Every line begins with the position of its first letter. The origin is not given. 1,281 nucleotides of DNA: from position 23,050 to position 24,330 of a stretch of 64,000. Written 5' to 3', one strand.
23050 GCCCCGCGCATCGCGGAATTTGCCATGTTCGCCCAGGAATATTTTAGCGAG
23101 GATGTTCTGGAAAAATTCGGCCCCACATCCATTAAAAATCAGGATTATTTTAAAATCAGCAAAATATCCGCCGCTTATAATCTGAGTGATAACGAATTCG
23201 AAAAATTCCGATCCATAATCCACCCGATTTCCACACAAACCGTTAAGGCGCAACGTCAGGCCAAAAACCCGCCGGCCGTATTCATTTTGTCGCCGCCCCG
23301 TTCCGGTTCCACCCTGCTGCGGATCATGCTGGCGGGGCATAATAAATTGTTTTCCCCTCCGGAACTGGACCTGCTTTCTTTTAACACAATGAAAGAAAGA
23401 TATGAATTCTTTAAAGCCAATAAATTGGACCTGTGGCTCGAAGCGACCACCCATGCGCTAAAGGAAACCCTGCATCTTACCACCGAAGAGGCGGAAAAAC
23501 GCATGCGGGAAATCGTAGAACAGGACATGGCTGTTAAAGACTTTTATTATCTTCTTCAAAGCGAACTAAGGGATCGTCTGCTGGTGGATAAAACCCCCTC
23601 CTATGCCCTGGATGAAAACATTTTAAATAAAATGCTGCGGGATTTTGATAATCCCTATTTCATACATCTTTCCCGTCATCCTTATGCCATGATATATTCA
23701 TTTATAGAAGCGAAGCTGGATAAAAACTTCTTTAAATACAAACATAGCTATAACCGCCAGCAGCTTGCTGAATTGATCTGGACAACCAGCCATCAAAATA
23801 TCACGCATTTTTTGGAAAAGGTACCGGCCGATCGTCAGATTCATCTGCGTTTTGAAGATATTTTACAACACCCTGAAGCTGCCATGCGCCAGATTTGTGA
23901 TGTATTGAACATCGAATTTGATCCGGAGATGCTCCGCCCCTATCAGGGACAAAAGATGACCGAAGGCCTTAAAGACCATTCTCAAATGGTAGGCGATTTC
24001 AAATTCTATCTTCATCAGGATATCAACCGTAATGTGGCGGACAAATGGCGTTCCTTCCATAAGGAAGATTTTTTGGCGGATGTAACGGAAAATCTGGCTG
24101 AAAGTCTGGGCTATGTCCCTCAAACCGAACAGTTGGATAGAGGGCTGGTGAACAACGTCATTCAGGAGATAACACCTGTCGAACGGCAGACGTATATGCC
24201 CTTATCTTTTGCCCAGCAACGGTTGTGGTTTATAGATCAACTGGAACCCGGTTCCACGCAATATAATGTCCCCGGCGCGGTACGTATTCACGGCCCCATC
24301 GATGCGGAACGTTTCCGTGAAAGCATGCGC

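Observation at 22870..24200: CurM/olefin-synthase-like sulfotransferase domain inserted mid-line in an NRPS, directly after the T domain of a serine module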

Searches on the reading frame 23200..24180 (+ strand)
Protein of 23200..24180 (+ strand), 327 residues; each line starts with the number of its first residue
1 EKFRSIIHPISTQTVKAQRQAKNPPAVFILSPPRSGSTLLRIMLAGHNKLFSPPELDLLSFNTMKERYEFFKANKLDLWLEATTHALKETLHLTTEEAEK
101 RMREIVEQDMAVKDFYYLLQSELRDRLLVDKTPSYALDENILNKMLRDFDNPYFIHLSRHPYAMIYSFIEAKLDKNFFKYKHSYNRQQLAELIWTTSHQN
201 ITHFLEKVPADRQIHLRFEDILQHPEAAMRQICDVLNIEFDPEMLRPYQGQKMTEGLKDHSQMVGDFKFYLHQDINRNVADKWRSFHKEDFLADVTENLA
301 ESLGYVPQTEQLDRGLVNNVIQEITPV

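Call 8: find_homologous_proteins(query=window:23200-24180:+)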
Query window:23200-24180:+ (327 aa): 335 proteins with E <= 0.001 among 1856 candidates; the best 120 are listed.
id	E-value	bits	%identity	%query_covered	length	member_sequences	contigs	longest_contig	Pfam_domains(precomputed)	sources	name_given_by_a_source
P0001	1.5e-102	361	44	87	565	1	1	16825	PF13469.13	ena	-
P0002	5.3e-95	336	52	93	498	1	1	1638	PF00668.26,PF13469.13,PF00550.32,PF00685.34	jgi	jgi:acyl carrier protein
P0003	5.5e-94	333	55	84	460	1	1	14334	PF00668.26,PF13469.13,PF00685.34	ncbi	-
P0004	1.2e-89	319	47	96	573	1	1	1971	PF13469.13,PF00550.32,PF13193.13,PF00685.34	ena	-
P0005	2.9e-87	311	50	88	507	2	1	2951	PF13469.13,PF00550.32,PF00685.34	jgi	-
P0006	1.9e-84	302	52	80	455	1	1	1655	PF13469.13,PF00550.32,PF13193.13,PF00685.34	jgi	-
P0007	2.9e-84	301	49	93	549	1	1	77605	PF13469.13,PF00550.32,PF00685.34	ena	-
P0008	1.7e-83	299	49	93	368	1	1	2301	PF13469.13,PF00685.34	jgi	-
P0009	4.0e-83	297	48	87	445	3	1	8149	PF13469.13,PF00685.34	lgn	-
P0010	7.5e-82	293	46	94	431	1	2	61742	PF13469.13,PF00550.32,PF00685.34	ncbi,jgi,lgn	-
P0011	2.1e-81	292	45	93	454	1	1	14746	PF13469.13,PF00685.34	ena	-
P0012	2.5e-81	291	48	87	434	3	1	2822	PF13469.13,PF00685.34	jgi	-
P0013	3.8e-80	287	47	93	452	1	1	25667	PF13469.13,PF00685.34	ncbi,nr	ncbi:MAG: hypothetical protein HC800_07915 [Phormidesmis sp. RL_2_1]|nr:hypothetical protein [Phormi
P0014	5.7e-80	287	46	88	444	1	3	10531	PF13469.13,PF00685.34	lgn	-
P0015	9.1e-80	286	46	93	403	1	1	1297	PF13469.13,PF00685.34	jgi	jgi:hypothetical protein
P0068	4.1e-72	261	48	87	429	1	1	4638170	PF13469.13,PF00550.32,PF00685.34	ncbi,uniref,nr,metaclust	ncbi:sulfotransferase family protein [Thiothrix nivea]|uniref:Phosphopantetheine-binding protein n=1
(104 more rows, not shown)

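Call 9: search_solved_structures(query=window:23200-24180:+, max_evalue=0.01, show_alignments=3)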
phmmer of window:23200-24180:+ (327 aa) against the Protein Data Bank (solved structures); distinct sequences matched with E-value up to 0.01: 9.
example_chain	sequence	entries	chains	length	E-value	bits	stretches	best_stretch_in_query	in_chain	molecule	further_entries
4gbm_A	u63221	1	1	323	1.1e-67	231.7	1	16-305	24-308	CurM Sulfotransferase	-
4gox_A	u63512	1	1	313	9.9e-65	222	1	19-312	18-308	Polyketide synthase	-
5wrj_A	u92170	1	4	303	0.00017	24.1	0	20-294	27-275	Protein-tyrosine sulfotransferase 1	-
5wri_A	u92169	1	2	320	0.00021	23.8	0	20-294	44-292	Protein-tyrosine sulfotransferase 1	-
9wwe_A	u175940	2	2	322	0.00021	23.8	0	18-296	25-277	Protein-tyrosine sulfotransferase 2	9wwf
3ap1_A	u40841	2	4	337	0.00025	23.6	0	18-296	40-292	Protein-tyrosine sulfotransferase 2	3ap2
9wp1_A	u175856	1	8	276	0.00027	23.5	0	22-51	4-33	Protein-tyrosine sulfotransferase 1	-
3ap3_A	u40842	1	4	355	0.00034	23.2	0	18-295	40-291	Protein-tyrosine sulfotransferase 2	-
8w5z_A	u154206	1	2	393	0.00053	22.5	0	149-321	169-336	Protein-tyrosine sulfotransferase (Fragment)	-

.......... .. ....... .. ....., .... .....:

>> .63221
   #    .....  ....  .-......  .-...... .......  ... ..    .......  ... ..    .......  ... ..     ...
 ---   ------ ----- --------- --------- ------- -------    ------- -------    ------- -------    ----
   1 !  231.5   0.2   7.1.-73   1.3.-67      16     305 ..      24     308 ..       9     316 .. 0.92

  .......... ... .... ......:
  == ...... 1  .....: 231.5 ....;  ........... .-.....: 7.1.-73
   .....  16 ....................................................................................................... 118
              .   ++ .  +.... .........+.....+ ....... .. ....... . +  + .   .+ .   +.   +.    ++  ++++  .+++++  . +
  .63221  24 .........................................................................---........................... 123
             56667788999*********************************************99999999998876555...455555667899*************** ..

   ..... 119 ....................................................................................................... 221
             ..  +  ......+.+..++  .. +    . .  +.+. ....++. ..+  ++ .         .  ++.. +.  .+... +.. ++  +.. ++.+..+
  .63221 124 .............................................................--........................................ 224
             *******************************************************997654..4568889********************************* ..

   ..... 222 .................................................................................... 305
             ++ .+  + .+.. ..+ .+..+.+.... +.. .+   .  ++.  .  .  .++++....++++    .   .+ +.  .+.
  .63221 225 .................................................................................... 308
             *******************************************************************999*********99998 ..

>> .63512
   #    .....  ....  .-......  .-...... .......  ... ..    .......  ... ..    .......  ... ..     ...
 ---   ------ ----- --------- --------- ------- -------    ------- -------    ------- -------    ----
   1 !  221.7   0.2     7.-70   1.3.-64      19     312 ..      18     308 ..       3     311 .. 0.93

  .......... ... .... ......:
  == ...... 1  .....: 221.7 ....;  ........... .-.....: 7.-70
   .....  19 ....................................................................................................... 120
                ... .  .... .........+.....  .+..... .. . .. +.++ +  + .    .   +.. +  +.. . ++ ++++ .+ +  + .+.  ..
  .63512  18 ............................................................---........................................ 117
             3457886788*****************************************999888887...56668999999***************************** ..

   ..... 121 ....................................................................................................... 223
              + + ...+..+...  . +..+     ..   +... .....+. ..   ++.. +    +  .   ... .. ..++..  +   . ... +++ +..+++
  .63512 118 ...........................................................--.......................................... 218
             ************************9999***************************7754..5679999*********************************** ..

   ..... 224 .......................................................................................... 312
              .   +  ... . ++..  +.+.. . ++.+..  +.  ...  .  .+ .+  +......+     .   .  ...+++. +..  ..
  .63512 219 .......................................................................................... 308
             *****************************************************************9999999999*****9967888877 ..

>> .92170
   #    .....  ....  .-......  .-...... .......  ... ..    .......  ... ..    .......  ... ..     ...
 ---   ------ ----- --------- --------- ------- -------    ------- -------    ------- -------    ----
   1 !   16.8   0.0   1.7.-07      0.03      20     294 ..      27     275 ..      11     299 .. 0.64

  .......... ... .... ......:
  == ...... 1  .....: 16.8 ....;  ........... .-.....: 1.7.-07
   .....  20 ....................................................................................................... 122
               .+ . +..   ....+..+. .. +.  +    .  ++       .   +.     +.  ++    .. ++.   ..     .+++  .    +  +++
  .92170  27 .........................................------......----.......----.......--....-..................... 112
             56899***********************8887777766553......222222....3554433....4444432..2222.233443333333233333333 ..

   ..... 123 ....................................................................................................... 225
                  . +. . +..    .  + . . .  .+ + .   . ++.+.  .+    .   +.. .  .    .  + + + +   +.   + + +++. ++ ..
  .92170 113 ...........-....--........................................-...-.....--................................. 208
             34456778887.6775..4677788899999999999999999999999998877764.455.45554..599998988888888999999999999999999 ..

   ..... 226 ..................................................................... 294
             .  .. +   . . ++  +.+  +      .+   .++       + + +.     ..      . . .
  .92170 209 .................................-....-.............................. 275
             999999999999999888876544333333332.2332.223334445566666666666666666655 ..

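Call 18: find_related_loci(query=A2, collection=genome_contigs, flank=10000)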
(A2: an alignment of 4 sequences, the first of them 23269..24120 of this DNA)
Query A2 (284 aa) in genome_contigs; peptide patterns used: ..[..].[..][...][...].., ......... (x = any residue, [..] = any of these).
364 stretches matched a pattern; 324 encode a relative of the query (tblastn E <= 1e-3); the best 80 are kept; 78 distinct loci.
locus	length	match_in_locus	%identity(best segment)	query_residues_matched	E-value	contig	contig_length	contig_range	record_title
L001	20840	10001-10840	71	3-282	2e-133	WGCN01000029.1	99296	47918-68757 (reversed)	MAG: Calditrichales bacterium isolate S144_8_esom k151_143639, whole genome shotgun sequence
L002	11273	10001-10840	68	3-282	1e-127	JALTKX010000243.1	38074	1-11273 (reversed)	MAG: Calditrichia bacterium isolate S139_maxbin2_scaf2bin.257 S139_NODE_610_length_38074_cov_9.713521, whole genome shot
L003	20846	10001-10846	67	1-282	2e-127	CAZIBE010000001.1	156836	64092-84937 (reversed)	MAG TPA_asm: uncultured Calditrichaceae bacterium isolate binchicken_co64_112 genome assembly, contig: NODE_23_length_15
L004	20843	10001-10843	64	2-282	4e-123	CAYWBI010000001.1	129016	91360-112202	MAG TPA_asm: uncultured Calditrichaceae bacterium isolate SRP216583_co1_253 genome assembly, contig: NODE_36_length_1290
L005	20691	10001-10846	60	2-282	3e-118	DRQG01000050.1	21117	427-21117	MAG TPA_asm: Caldithrix abyssi isolate HyVt-577 HyVt-577_k145_1409666, whole genome shotgun sequence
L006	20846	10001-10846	60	1-282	4e-115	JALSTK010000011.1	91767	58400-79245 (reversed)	MAG: Calditrichia bacterium isolate 356-308_metabat2_scaf2bin.103 356-308_scaffold_115_c1, whole genome shotgun sequence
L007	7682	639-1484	59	1-282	5e-115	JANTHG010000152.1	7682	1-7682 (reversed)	MAG: Calditrichaceae bacterium isolate bin20020 c_000000001597, whole genome shotgun sequence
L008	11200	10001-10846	57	1-282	4e-113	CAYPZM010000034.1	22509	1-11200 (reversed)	MAG TPA_asm: uncultured Cytophagia bacterium isolate SRP141376_co2_249 genome assembly, contig: NODE_4799_length_22509_c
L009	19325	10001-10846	59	1-282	5e-113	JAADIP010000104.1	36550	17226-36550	MAG: Calditrichota bacterium isolate M_MetaBat.59 contig-127_2126, whole genome shotgun sequence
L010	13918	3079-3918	59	3-282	6e-113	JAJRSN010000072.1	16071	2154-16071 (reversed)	MAG: Calditrichota bacterium isolate Dive96_bin1.108 k141_761305, whole genome shotgun sequence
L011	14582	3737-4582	57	1-282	5e-112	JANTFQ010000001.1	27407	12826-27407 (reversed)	MAG: Calditrichaceae bacterium isolate bin100120 c_000000001276, whole genome shotgun sequence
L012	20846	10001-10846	57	1-282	9e-112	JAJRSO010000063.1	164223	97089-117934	MAG: Calditrichota bacterium isolate Dive96_bin1.111 k141_4238723, whole genome shotgun sequence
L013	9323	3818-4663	60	1-282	6e-112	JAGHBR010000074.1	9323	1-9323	MAG: Caldisericaceae bacterium isolate AUK261 PB_MBMC_215_c_000000000493, whole genome shotgun sequence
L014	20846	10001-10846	57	1-282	9e-111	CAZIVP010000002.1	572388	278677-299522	MAG TPA_asm: uncultured Calditrichaceae bacterium isolate SRP141376_co1_2 genome assembly, contig: NODE_4_length_572388_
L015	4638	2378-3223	58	1-282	2e-111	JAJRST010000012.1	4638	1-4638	MAG: bacterium isolate Dive96_bin1.135 k141_95359, whole genome shotgun sequence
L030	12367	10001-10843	52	1-282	3e-100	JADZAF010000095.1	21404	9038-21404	MAG: Bryobacterales bacterium isolate SJ613 c_000000173750, whole genome shotgun sequence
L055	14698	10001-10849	51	1-282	4e-93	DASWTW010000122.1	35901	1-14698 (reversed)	MAG TPA_asm: Herpetosiphonaceae bacterium isolate SMAG_U3586 k141_215297, whole genome shotgun sequence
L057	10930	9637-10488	51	1-283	2e-92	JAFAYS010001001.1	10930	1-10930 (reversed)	MAG: Chloroflexota bacterium isolate CP_BM_RX_R8_21 BM_RX_R8_k147_2072031, whole genome shotgun sequence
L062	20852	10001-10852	49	1-283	9e-92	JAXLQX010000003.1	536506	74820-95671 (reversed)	MAG: Thermoanaerobaculia bacterium isolate STL-ACI14 C1.267.fa-3, whole genome shotgun sequence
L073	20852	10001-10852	48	1-283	1e-90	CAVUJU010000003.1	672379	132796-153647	MAG: uncultured Acidobacteriota bacterium isolate MFD01721.bin.1.239 genome assembly, contig: contig_14871, whole genome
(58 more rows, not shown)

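Call 36: search_protein_families(library=pfam, proteins=[L030:4645-6450:+, L030:1215-2435:-, L030:2479-3369:-, L030:3806-4681:-, L030:2572-3516:+, L055:2866-4968:-, L055:839-2209:-, L057:2315-5122:-, L062:730-3276:+, L073:11936-14473:+], max_evalue=0.00001)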
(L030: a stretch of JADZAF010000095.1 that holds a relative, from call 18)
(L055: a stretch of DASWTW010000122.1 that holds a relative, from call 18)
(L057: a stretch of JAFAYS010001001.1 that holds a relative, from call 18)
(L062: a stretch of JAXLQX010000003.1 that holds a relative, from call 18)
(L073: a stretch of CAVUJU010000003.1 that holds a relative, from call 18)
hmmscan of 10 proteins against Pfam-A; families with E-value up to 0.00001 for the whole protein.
L030:4645-6450:+ (602 aa): 3 families
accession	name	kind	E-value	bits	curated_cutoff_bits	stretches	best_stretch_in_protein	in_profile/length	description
PF01747.23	ATP-sulfurylase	-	8.8e-77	257.7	24.3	1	185-399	2-209/212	ATP-sulfurylase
PF01583.26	APS_kinase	-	2.7e-60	203.3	21.1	1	409-558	1-152/152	Adenylylsulphate kinase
PF14306.12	PUA_2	-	5.3e-36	124.1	27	1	23-176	1-158/159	PUA-like domain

L030:1215-2435:- (407 aa): 2 families
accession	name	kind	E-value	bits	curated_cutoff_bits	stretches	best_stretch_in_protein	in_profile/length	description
PF02274.22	ADI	-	1.7e-25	90.3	22.8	2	194-317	122-258/377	Arginine deiminase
PF19420.4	DDAH_eukar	-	1.1e-07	31.9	23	1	164-399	27-287/291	N,N dimethylarginine dimethylhydrolase, eukaryotic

L030:2479-3369:- (297 aa): 0 families

L030:3806-4681:- (292 aa): 0 families

L030:2572-3516:+ (315 aa): 1 family
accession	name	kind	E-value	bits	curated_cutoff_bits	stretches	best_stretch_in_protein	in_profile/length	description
PF07589.16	PEP-CTERM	-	1.3e-07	31.9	20.7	1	290-313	2-24/24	PEP-CTERM motif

L055:2866-4968:- (701 aa): 3 families
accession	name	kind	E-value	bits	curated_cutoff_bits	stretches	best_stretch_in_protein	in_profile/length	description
PF16576.10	HlyD_D23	-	5.8e-19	68.7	30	1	468-590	97-214/214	Barrel-sandwich domain of CusB or HlyD membrane-fusion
PF13437.12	HlyD_3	-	1.4e-16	61.5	22.2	1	482-585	2-104/106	HlyD family secretion protein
PF13533.13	Biotin_lipoyl_2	-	1.6e-09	37.8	29.8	1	92-120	4-32/32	Biotin-lipoyl like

L055:839-2209:- (457 aa): 2 families
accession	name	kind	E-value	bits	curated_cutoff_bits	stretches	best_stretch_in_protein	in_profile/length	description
PF12704.14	MacB_PCD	-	3.6e-45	155.2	27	1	64-293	1-204/207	MacB-like periplasmic core domain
PF02687.27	FtsX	-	5.1e-22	78.6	25.5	1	337-450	2-120/120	FtsX-like permease C-terminal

L057:2315-5122:- (936 aa): 5 families
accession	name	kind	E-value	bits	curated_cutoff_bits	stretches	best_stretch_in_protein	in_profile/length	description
PF13185.12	GAF_2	-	6.7e-25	88.3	28.6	2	571-709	2-136/136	GAF domain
PF01590.32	GAF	-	1.9e-20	74.2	22.4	2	573-708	2-133/133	GAF domain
PF07730.19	HisKA_3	-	7.4e-16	58.9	24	1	725-792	1-68/68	Histidine kinase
PF13492.12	GAF_3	-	4.2e-14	53.5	27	1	659-710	77-129/129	GAF domain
PF02518.31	HATPase_c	-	1.8e-12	48.1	26.4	1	832-920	4-109/111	Histidine kinase-, DNA gyrase B-, and HSP90-like ATPase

L062:730-3276:+ (849 aa): 2 families
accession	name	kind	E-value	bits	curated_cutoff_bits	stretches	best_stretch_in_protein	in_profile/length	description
PF12704.14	MacB_PCD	-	1.5e-41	143.4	27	2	58-273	2-206/207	MacB-like periplasmic core domain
PF02687.27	FtsX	-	1.2e-22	80.7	25.5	2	316-432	2-117/120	FtsX-like permease C-terminal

L073:11936-14473:+ (846 aa): 2 families
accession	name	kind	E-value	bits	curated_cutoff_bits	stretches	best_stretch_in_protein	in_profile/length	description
PF12704.14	MacB_PCD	-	5.6e-42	144.8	27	2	60-272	5-206/207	MacB-like periplasmic core domain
PF02687.27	FtsX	-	3.9e-24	85.4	25.5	2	726-839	2-120/120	FtsX-like permease C-terminal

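Call 44: find_encoding_contigs(protein=P0068, flank=10000, max_places=2)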
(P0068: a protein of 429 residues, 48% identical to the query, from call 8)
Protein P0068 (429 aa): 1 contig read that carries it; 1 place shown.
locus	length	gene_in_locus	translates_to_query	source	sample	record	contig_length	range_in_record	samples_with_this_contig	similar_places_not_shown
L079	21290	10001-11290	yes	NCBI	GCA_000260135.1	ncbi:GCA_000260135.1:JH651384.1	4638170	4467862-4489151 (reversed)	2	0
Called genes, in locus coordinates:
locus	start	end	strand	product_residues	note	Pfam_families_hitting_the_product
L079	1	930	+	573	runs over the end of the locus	PF13469:Sulfotransfer_3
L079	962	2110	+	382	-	PF06439:3keto-disac_hyd (faint)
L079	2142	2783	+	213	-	PF00596:Aldolase_II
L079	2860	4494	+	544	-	PF00664:ABC_membrane (weak), PF00005:ABC_tran, PF02463:SMC_N (faint), PF13304:AAA_21 (weak)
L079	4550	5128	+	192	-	PF05685:Uma2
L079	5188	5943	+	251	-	PF00685:Sulfotransfer_1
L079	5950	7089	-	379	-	PF01073:3Beta_HSD, PF01370:Epimerase, PF02719:Polysacc_synt_2 (faint), PF13460:NAD_binding_10 (weak), PF16363:GDP_Man_Dehyd, PF07993:NAD_binding_4, PF01370:Epimerase, PF16363:GDP_Man_Dehyd, +2 more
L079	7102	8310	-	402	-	PF04577:Glyco_transf_61 (faint)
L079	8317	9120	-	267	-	PF13621:Cupin_8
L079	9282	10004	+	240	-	PF01177:Asp_Glu_race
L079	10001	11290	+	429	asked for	PF00550:PP-binding, PF00685:Sulfotransfer_1, PF13469:Sulfotransfer_3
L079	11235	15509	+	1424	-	PF18563:TubC_N, PF00668:Condensation, PF00501:AMP-binding, PF13193:AMP-binding_C, PF00550:PP-binding, PF00975:Thioesterase, PF12697:Abhydrolase_6 (weak)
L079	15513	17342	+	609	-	PF18563:TubC_N, PF00668:Condensation, PF00550:PP-binding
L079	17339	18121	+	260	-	PF12697:Abhydrolase_6, PF00975:Thioesterase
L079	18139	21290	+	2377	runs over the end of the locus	PF00501:AMP-binding, PF00550:PP-binding, PF13469:Sulfotransfer_3, PF00668:Condensation, PF00501:AMP-binding, PF13193:AMP-binding_C, PF00550:PP-binding, PF00881:Nitroreductase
